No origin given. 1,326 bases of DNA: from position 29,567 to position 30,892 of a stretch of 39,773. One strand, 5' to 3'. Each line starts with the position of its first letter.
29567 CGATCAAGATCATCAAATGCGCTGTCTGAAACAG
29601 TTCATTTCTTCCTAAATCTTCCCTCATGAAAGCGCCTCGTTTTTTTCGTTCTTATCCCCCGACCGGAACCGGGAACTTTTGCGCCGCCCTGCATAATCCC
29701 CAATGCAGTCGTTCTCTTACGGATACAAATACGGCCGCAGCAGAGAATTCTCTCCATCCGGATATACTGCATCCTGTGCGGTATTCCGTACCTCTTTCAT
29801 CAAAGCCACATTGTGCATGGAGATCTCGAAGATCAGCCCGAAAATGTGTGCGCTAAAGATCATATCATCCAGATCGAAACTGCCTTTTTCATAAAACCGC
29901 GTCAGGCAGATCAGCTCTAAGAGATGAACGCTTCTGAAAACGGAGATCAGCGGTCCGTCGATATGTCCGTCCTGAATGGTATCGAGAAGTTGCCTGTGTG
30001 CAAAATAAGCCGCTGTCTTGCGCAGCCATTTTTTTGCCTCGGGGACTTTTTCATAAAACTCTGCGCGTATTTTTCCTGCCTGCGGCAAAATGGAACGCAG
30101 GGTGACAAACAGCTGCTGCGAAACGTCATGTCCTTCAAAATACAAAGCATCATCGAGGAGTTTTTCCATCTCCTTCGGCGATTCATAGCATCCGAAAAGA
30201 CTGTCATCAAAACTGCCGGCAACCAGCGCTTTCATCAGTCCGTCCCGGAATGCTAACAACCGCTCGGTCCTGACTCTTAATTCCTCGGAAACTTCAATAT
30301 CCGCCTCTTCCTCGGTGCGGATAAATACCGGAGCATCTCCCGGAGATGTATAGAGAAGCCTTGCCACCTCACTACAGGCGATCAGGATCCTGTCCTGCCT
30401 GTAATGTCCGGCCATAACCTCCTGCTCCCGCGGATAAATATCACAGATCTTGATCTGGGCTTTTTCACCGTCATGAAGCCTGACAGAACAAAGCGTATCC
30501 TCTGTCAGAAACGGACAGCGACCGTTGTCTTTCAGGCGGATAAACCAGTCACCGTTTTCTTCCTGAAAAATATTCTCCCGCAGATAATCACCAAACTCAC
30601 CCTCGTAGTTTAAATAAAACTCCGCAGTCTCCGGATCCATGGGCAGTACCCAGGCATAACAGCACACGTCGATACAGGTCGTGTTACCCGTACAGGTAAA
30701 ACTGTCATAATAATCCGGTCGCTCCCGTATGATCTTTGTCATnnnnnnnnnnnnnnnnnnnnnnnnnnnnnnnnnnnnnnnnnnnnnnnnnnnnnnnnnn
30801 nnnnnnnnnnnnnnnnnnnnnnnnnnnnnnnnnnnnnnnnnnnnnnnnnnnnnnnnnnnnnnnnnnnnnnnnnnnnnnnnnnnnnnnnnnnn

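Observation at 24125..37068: Compact seven-gene membrane signalling cluster with no DNA-binding output: candidate undescribed sensory system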

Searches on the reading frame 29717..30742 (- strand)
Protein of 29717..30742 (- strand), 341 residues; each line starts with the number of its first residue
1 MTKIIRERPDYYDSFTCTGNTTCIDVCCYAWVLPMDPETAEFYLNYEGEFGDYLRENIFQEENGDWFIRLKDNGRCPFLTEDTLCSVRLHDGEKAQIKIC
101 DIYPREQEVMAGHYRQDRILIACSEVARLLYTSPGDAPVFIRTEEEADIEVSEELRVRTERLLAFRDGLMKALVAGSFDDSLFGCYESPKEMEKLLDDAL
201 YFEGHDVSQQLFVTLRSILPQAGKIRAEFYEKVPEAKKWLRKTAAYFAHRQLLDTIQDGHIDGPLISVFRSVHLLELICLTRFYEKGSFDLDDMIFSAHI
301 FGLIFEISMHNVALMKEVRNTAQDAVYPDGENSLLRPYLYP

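Call 4: search_protein_families(library=pfam, proteins=[window:29717-30742:-], max_evalue=0.01)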
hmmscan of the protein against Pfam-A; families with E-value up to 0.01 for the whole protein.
window:29717-30742:- (341 aa): 0 families

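Call 6: search_protein_families(library=ncbifam, proteins=[window:29717-30742:-], max_evalue=0.01)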
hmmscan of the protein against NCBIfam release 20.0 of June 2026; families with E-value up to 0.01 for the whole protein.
window:29717-30742:- (341 aa): 1 family
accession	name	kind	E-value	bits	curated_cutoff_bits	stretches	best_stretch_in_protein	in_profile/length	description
NF038110.1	Lys_methyl_FliB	equivalog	9.4e-32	110.9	85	1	9-163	1-160/373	flagellin lysine-N-methylase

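Call 8: find_encoding_contigs(protein=window:29717-30742:-, flank=10000, max_places=6)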
Protein window:29717-30742:- (341 aa): no gene with exactly this product is on record in the collection.
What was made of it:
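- Tried and rejected: Nothing found (call 8).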

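Call 10: find_homologous_proteins(query=window:29717-30742:-, max_evalue=0.00001)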
Query window:29717-30742:- (341 aa): 29 proteins with E <= 0.00001 among 1749 candidates.
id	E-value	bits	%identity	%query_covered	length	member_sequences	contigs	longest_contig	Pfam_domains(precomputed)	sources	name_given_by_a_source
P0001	1.9e-229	778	98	100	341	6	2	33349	-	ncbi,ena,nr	ncbi:MAG: flagellin lysine-N-methylase [Lachnospiraceae bacterium]|nr:flagellin lysine-N-methylase [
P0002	5.6e-181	619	76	100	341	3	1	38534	-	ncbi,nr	ncbi:MAG: flagellin lysine-N-methylase [Lachnospiraceae bacterium]|nr:flagellin lysine-N-methylase [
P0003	3.1e-179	613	75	100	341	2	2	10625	-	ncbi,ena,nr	ncbi:MAG: flagellin lysine-N-methylase [Lachnospiraceae bacterium]|nr:flagellin lysine-N-methylase [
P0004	3.4e-176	603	76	100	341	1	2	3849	-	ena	-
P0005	2.8e-164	564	71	100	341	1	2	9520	-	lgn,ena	-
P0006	2.6e-160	551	70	100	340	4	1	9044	-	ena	-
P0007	4.1e-160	551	70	100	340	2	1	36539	-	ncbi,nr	ncbi:MAG: flagellin lysine-N-methylase [Lachnospiraceae bacterium]|nr:flagellin lysine-N-methylase [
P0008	2.3e-159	548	68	100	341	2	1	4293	-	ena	-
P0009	2.1e-157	542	68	100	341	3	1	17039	-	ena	-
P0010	3.8e-154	531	66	100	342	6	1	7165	-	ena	-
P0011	1.2e-151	523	65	100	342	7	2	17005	-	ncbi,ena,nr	ncbi:MAG: flagellin lysine-N-methylase [Lachnospiraceae bacterium]|nr:flagellin lysine-N-methylase [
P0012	3.7e-150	518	63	100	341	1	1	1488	-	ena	-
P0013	4.8e-150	517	64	100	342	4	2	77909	-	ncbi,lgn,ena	-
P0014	7.5e-149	513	65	100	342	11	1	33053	-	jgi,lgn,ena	-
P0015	8.7e-146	503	64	100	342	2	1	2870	-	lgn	-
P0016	2.6e-145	502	63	100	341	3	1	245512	-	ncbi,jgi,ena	-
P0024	6.0e-127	441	55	100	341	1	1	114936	-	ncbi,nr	ncbi:MAG: flagellin lysine-N-methylase [Lachnospiraceae bacterium]|nr:flagellin lysine-N-methylase [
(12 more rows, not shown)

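Call 11: find_encoding_contigs(protein=P0024, flank=10000, max_places=2)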
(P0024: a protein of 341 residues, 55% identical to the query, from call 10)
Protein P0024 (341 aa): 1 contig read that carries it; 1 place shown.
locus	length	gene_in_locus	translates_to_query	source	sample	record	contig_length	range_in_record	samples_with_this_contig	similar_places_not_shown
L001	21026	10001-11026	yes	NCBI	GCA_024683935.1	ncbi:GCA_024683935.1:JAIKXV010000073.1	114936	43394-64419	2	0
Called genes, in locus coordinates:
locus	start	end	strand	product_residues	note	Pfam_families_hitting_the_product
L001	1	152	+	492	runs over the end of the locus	PF14821:Thr_synth_N, PF00291:PALP, PF24857:THR4_C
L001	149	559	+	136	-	PF13581:HATPase_c_2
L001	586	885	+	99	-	PF01740:STAS, PF13466:STAS_2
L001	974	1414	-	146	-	-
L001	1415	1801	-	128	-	PF00072:Response_reg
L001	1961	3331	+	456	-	PF00285:Citrate_synt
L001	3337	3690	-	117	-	-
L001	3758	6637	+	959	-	PF07690:MFS_1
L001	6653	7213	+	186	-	PF00583:Acetyltransf_1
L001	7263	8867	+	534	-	PF07228:SpoIIE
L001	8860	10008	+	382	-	PF02608:Bmp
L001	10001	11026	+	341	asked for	-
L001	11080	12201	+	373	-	PF04015:DUF362, PF12838:Fer4_7 (faint), PF00037:Fer4 (faint), PF12797:Fer4_2 (faint), PF12837:Fer4_6 (faint), PF13237:Fer4_10 (faint), PF13484:Fer4_16 (faint), PF14697:Fer4_21 (faint)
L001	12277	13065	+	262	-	PF04402:SIMPL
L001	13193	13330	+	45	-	-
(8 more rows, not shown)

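Call 12: find_encoding_contigs(protein=P0016, flank=10000, max_places=2)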
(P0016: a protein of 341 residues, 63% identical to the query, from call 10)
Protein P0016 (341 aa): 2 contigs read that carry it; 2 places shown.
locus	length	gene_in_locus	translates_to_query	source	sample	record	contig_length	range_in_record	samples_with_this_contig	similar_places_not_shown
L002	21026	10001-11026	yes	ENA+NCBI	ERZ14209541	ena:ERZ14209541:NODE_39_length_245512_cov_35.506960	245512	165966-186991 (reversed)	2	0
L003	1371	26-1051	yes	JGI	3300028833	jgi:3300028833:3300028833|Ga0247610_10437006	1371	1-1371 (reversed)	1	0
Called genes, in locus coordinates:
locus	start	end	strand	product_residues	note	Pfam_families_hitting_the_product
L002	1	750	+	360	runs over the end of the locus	PF21710:Spt6_S1 (faint), PF00575:S1, PF23459:S1_RRP5 (faint), PF00575:S1, PF13509:S1_2 (weak)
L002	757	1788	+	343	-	PF03705:CheR_N, PF01739:CheR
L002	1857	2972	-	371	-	PF03104:DNA_pol_B_exo1, PF13482:RNase_H_2, PF10108:DNA_pol_B_exo2 (faint)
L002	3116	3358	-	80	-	PF08230:CW_7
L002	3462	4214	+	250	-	PF00156:Pribosyltran (weak)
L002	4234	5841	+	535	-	-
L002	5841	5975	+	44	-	-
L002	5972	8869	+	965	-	PF07690:MFS_1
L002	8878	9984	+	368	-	PF02608:Bmp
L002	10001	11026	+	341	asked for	-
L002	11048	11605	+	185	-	PF00583:Acetyltransf_1 (weak), PF13508:Acetyltransf_7 (weak)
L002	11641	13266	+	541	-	PF00672:HAMP (weak), PF07228:SpoIIE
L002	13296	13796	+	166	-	PF00226:DnaJ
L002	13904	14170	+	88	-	-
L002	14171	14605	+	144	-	-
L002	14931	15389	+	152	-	-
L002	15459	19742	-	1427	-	PF01548:DEDD_Tnp_IS110 (faint), PF01869:BcrAD_BadFG, PF09989:DUF2229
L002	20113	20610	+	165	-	PF22043:DUF6935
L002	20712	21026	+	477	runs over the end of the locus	-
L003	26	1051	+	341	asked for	-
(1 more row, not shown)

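Call 13: find_encoding_contigs(protein=P0002, flank=10000, max_places=2)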
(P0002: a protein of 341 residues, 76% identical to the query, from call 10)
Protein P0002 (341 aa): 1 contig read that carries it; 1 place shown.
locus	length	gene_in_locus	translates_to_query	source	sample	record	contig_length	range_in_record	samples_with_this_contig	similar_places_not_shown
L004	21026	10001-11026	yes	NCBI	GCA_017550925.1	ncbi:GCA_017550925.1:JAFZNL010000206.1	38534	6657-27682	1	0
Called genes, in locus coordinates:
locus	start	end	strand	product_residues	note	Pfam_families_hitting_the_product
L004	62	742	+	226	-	-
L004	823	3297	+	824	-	-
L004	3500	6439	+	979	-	PF07690:MFS_1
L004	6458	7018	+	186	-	PF00583:Acetyltransf_1 (weak)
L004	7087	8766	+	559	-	PF00672:HAMP (weak), PF07228:SpoIIE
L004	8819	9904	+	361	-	PF02608:Bmp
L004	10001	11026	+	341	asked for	-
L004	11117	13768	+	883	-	PF00512:HisKA, PF02518:HATPase_c, PF00072:Response_reg, PF01627:Hpt (weak)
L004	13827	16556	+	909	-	PF00512:HisKA, PF02518:HATPase_c, PF00072:Response_reg, PF02645:DegV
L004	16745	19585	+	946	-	-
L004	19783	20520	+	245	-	PF13539:Peptidase_M15_4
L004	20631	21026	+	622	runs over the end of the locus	PF00041:fn3 (faint), PF21910:GH85_C (faint), PF25833:Fn3_SaeA_3rd (weak)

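Call 16: find_related_loci(query=A1, collection=genome_contigs, flank=10000)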
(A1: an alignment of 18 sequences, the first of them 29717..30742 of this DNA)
Query A1 (341 aa) in genome_contigs; peptide patterns used: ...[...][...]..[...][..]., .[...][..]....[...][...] (x = any residue, [..] = any of these).
31 stretches matched a pattern; 17 encode a relative of the query (tblastn E <= 1e-3); 16 distinct loci.
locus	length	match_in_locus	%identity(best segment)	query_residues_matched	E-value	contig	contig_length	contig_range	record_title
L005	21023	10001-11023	76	1-341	2e-178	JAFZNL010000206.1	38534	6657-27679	MAG: Lachnospiraceae bacterium isolate RGIG7926 Water_buffalos_Rumen-1__c613553, whole genome shotgun sequence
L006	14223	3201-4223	68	1-341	3e-163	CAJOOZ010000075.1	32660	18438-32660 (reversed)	uncultured Lachnospiraceae bacterium isolate Rumen_Coassembly_mag_2360 genome assembly, contig: k87_10170967, whole geno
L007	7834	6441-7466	64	1-341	2e-154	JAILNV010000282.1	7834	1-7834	MAG: Lachnospiraceae bacterium isolate RUI289 k141_13203936_flag=0_multi=24.9688_len=7834, whole genome shotgun sequence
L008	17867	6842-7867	64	1-341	3e-154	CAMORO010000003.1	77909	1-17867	MAG: uncultured Lachnospiraceae bacterium isolate SRR873608_bin.133_metaWRAP_v1.3_MAG genome assembly, contig: NODE_573_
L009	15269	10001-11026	65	1-341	3e-152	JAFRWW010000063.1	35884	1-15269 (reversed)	MAG: Lachnospiraceae bacterium isolate RGIG2871 Goat_Omasum.Co__c2167795, whole genome shotgun sequence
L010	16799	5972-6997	65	1-341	2e-151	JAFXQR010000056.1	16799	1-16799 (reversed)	MAG: Lachnospiraceae bacterium isolate RGIG6658 Sheep_Rumen-1__c376838, whole genome shotgun sequence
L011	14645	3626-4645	70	1-341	1e-164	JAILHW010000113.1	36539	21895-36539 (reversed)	MAG: Lachnospiraceae bacterium isolate RUI134 k141_10073023_flag=0_multi=34.9216_len=36539, whole genome shotgun sequenc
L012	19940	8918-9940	61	1-341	1e-140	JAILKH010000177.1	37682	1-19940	MAG: Lachnospiraceae bacterium isolate RUI197 k141_491567_flag=0_multi=13.7061_len=37682, whole genome shotgun sequence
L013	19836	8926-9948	59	1-341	9e-140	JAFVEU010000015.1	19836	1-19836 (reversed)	MAG: Lachnospiraceae bacterium isolate RGIG5105 Roe_deer_Rumen.Co__c79621, whole genome shotgun sequence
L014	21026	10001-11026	59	1-341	3e-138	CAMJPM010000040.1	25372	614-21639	MAG: uncultured Lachnospiraceae bacterium isolate SRR12081303_bin.78_metaWRAP_v1.3_MAG genome assembly, contig: ERZ12289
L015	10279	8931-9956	57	1-341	1e-136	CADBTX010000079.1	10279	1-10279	MAG: uncultured Lachnospiraceae bacterium isolate RUG14293 genome assembly, contig: RUG14293_asm_79, whole genome shotgu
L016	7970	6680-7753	53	1-341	6e-129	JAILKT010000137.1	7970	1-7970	MAG: Lachnospiraceae bacterium isolate RUI209 k141_9274149_flag=0_multi=14.9642_len=7970, whole genome shotgun sequence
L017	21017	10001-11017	54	3-341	4e-124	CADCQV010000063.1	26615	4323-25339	MAG: uncultured Lachnospiraceae bacterium isolate RUG14895 genome assembly, contig: RUG14895_asm_63, whole genome shotgu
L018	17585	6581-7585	55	7-341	2e-122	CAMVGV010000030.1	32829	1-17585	MAG TPA_asm: uncultured Lachnospiraceae bacterium isolate SRR8387716_bin.19_metaWRAP_v1.3_MAG genome assembly, contig: E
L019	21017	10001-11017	54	3-341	9e-123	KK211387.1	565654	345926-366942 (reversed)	Lachnospiraceae bacterium AD3010 genomic scaffold T526DRAFT_scaffold00001.1, whole genome shotgun sequence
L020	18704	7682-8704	60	1-341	9e-141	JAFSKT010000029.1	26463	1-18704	MAG: Lachnospiraceae bacterium isolate RGIG3232 Goat_Reticulum-2__c72313, whole genome shotgun sequence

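Call 20: search_solved_structures(query=A1, max_evalue=1)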
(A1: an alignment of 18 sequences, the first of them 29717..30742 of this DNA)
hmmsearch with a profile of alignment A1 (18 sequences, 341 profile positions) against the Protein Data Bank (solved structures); distinct sequences matched with E-value up to 1: 0.

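Call 33: predict_structure(alignment_id=A1)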
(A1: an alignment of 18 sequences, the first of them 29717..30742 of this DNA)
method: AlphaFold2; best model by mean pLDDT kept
length: 341 residues; sequences in the alignment: 18
mean_pLDDT: 82.3   pTM: 0.84
mean pLDDT of the five models: 82.3, 82.2, 81.0, 79.4, 78.5
residues with pLDDT >= 90: 136; 70-90: 149; 50-70: 37; < 50: 19
segments of 3 or more residues with pLDDT < 50: 309-326
pLDDT, mean of each block of 10 residues (from residue 1): 90 78 59 79 94 94 85 80 80 74 81 90 89 88 89 90 92 94 88 77 74 92 96 95 91 74 77 93 97 94 71 41 47 71 46
secondary structure, 60 per line:
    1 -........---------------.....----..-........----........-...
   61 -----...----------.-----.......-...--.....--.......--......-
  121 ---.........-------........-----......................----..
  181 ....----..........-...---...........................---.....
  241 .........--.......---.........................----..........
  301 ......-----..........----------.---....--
elements in order: E2-9 H25-29 H37-44 H49-56 E58-60 E66-68 H86-91 H98-102 E105-111 E114-119 H124-132 E140-147 H153-174 H179-184 H189-198 H206-232 H236-249 H252-258 H262-286 H291-306 H312-321 H336-339

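Call 37: fold_search(model_id=the predicted structure, library=pdb)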
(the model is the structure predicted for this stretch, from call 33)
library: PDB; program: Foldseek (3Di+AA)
matches with E <= 10: 180; with E <= 0.001: 0
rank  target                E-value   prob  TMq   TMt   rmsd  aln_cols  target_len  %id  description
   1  8d9p                  5.5e-01  0.08  0.11  0.17  21.3       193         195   15  De Novo Photosynthetic Reaction Center Protein Equipped with Heme B and Mn(II) cations (released 2022-09-28)
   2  8pwn                  8.3e-01  0.03  0.08  0.08  27.2       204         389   12  Structure of A2A adenosine receptor A2AR-StaR2-bRIL, solved at wavelength 2.75 A (released 2023-10-25)
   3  5vju                  9.7e-01  0.04  0.10  0.15  22.2       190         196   14  De Novo Photosynthetic Reaction Center Protein Variant Equipped with His-Tyr H-bond, Heme B, and Cd(II) ions (released 2018-04-25)
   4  7w7h_A                1.1e+00  0.06  0.12  0.09  16.9       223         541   14  S Suis FakA-FakB2 complex structure (released 2022-09-21)
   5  2voi_A                1.2e+00  0.05  0.12  0.20  14.2       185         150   14  Structure of mouse A1 bound to the Bid BH3-domain (released 2008-03-04)
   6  8rtd_L                1.4e+00  0.06  0.13  0.15  16.3       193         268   15  Stalk-Arches-IMC structure from the fully-assembled R388 type IV secretion system determined by cryo-EM. (released 2024-06-19)
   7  8tm9_A                1.6e+00  0.05  0.13  0.18  18.8       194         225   18  Computationally designed tunable C2 symmetric tandem repeat homodimer, D_3_633_8x bound to peptide (released 2024-12-11)
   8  5ndz                  1.7e+00  0.02  0.08  0.06  26.4       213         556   13  Crystal structure of a thermostabilised human protease-activated receptor-2 (PAR2) in complex with AZ3451 at 3.6 angstro (released 2017-05-03)
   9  9i1r_I                1.8e+00  0.06  0.13  0.22  16.6       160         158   16  Structure of the bicylindrical allophycocyanin core expressed during far-red light photoacclimation (FaRLiP) (released 2025-07-02)
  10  6xwk_AAA              1.9e+00  0.04  0.12  0.20  15.9       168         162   14  Crystal structure of Phormidium rubidum phycocyanin (released 2020-04-29)
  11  5wa4_C                1.9e+00  0.03  0.12  0.13  14.2       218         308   11  Pyridine synthase, TbtD, from thiomuracin biosynthesis bound to an N-terminal leader peptide fragment (released 2017-11-22)
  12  7pru_A                2.0e+00  0.05  0.13  0.09  24.6       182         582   11  Structure of CtAtm1 in the inward-facing partially occluded with cargo bound (released 2022-08-10)
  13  9g2x_A                2.0e+00  0.02  0.10  0.07  21.3       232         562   14  Cryo-EM structure of IrtAB in outward-occluded state in presence of mycobactin under turnover conditions in LMNG (released 2024-12-18)
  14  9oa1_Z                2.1e+00  0.03  0.11  0.15  20.5       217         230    9  Ecoli DnaB helicase and Phage Lambda loader P with ADP-Mg in a 6:5 stoichiometry ratio. (released 2025-07-16)
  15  5nj6_A                2.1e+00  0.02  0.09  0.08  27.0       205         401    9  Crystal structure of a thermostabilised human protease-activated receptor-2 (PAR2) in ternary complex with Fab3949 and (released 2017-05-03)
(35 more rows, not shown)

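Call 43: search_protein_families(library=pfam, proteins=[L014:11160-13595:+, L014:13653-14486:+, L014:14675-16444:+, L014:16636-19326:+, L014:2797-3588:+, L019:1-3522:-, L019:11044-11991:-, L009:11365-12825:+, L012:10052-10927:+], max_evalue=0.001)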
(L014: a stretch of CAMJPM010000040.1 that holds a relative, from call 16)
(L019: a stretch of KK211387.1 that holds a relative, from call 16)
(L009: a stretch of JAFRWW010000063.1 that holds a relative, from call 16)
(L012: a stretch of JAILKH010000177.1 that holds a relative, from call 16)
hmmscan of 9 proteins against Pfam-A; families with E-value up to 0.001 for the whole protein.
L014:11160-13595:+ (811 aa): 5 families
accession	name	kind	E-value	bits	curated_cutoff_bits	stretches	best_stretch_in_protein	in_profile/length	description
PF00072.30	Response_reg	-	3.4e-42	143.5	30.2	2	690-804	2-109/111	Response regulator receiver domain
PF02518.31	HATPase_c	-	3.3e-26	92.3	26.4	1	410-524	1-107/111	Histidine kinase-, DNA gyrase B-, and HSP90-like ATPase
PF00512.31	HisKA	-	7.3e-18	64.8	26.9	1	297-363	1-66/66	His Kinase A (phospho-acceptor) domain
PF08447.18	PAS_3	-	1.9e-10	41.3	25.6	1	39-123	2-82/89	PAS fold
PF24896.1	Receiver_CRE1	-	3.3e-05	24.6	27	0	684-808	4-134/136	AHK4/CRE1/WOL first receiver domain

L014:13653-14486:+ (277 aa): 1 family
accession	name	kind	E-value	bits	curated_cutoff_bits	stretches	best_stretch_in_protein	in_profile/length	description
PF04402.19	SIMPL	-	1.7e-23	84.4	25.2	1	68-241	1-161/205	Protein of unknown function (DUF541)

L014:14675-16444:+ (589 aa): 4 families
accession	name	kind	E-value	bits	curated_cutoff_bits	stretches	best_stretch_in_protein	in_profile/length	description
PF00015.26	MCPsignal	-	6.9e-28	98.1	34.6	1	359-538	6-170/172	Methyl-accepting chemotaxis protein (MCP) signalling domain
PF06103.16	DUF948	-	0.0005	20.6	37.2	0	437-515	10-87/89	Bacterial protein of unknown function (DUF948)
PF06009.19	Laminin_II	-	0.00068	20.1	33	0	510-581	24-95/138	Laminin Domain II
PF17200.10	sCache_2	-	0.00079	19.8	25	1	64-145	36-88/155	Single Cache domain 2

L014:16636-19326:+ (896 aa): 5 families
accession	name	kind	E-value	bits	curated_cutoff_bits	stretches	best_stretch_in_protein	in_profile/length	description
PF00488.27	MutS_V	-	2.9e-86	288.7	30.2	1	624-812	1-187/188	MutS domain V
PF05192.23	MutS_III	-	7.2e-55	186.8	34.1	1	280-571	1-194/194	MutS domain III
PF01624.25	MutS_I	-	6.6e-41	139.5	20.6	1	14-123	2-111/113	MutS domain I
PF05190.23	MutS_IV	-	7.1e-31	106.8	22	1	440-530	1-91/92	MutS family domain IV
PF05188.22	MutS_II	-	3e-24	86.4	25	1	134-262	2-131/133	MutS domain II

L014:2797-3588:+ (263 aa): 2 families
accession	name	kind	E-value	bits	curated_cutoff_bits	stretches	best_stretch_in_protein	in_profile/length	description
PF17202.10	sCache_3_3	-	1.7e-20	73.8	28.8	1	86-181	7-103/107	Single cache domain 3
PF17201.10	Cache_3-Cache_2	-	7e-07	29.3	27.7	1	106-185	114-194/299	Cache 3/Cache 2 fusion domain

L019:1-3522:- (1174 aa): 4 families
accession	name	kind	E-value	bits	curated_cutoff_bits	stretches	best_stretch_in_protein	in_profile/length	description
PF00501.34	AMP-binding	-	4.2e-50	171.1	29.9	1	25-396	3-384/384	AMP-binding enzyme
PF00668.25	Condensation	-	4.3e-36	125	30.6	1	635-943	2-326/456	Condensation domain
PF00550.31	PP-binding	-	1.1e-09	38.8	20.8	1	557-618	1-64/67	Phosphopantetheine attachment site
PF23562.2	AMP-binding_C_3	-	4e-08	34.1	20.8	1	434-537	2-111/124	AMP-binding enzyme C-terminal domain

L019:11044-11991:- (315 aa): 1 family
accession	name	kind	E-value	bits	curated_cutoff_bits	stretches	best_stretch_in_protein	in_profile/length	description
PF00303.24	Thymidylat_synt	-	1.7e-74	250.8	24.3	1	8-313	3-264/266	Thymidylate synthase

L009:11365-12825:+ (486 aa): 1 family
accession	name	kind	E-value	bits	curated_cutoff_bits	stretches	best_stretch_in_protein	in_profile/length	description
PF00860.26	Xan_ur_permease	-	1.8e-35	122.8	27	1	27-439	3-379/389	Permease family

L012:10052-10927:+ (291 aa): 1 family
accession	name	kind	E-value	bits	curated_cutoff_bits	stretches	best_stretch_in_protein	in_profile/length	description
PF01263.26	Aldose_epim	-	1.1e-20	74.7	27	1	2-154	2-170/299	Aldose 1-epimerase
